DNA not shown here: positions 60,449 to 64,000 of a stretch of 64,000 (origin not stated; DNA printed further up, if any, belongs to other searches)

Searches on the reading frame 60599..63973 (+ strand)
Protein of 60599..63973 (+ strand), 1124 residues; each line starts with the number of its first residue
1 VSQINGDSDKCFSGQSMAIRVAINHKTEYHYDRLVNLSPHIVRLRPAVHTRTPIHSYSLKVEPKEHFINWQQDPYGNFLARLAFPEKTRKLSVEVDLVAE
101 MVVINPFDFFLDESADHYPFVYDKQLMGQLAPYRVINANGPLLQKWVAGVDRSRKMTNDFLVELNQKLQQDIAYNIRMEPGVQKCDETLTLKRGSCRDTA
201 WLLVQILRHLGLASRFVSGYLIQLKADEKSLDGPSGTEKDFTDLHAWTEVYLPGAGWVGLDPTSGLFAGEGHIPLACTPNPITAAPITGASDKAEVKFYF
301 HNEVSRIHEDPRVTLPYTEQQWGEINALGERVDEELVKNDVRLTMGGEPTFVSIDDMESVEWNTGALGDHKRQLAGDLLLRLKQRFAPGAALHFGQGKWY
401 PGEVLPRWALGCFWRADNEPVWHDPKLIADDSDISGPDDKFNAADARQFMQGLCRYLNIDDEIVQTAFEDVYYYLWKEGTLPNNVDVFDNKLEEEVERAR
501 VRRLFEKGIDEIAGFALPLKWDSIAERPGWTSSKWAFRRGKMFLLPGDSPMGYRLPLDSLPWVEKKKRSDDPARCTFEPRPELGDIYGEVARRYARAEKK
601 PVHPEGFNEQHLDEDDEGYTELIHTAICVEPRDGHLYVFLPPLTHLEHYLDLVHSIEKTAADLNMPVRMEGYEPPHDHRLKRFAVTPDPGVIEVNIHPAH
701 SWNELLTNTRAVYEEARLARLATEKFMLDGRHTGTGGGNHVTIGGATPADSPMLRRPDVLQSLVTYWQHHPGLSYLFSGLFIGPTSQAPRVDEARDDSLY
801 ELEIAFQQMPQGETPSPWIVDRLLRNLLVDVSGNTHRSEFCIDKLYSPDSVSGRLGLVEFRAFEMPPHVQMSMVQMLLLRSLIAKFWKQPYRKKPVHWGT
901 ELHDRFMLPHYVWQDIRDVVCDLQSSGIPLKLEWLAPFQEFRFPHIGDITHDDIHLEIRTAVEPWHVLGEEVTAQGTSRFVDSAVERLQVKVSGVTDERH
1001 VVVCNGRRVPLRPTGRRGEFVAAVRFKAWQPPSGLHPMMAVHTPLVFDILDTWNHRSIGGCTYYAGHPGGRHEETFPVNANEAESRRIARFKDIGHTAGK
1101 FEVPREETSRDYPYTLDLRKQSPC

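Call 38: search_protein_families(library=ncbifam, proteins=[window:60599-63973:+], max_evalue=1e-10)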
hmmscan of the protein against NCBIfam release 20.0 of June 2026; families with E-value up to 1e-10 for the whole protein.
window:60599-63973:+ (1124 aa): 0 families

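Call 60: search_protein_families(library=pfam, proteins=[window:60599-63973:+], max_evalue=0.00001)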
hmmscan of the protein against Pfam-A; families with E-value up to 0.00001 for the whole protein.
window:60599-63973:+ (1124 aa): 3 families
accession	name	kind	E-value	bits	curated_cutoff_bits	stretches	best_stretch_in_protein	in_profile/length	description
PF09899.14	DUF2126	-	0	1344.7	27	1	292-1119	1-826/826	Putative amidoligase enzyme (DUF2126)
PF08379.15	Bact_transglu_N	-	2.1e-26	92.8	27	1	22-100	2-80/80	Bacterial transglutaminase-like N-terminal region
PF01841.26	Transglut_core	-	6.9e-18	65.4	23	1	146-262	3-108/108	Transglutaminase-like superfamily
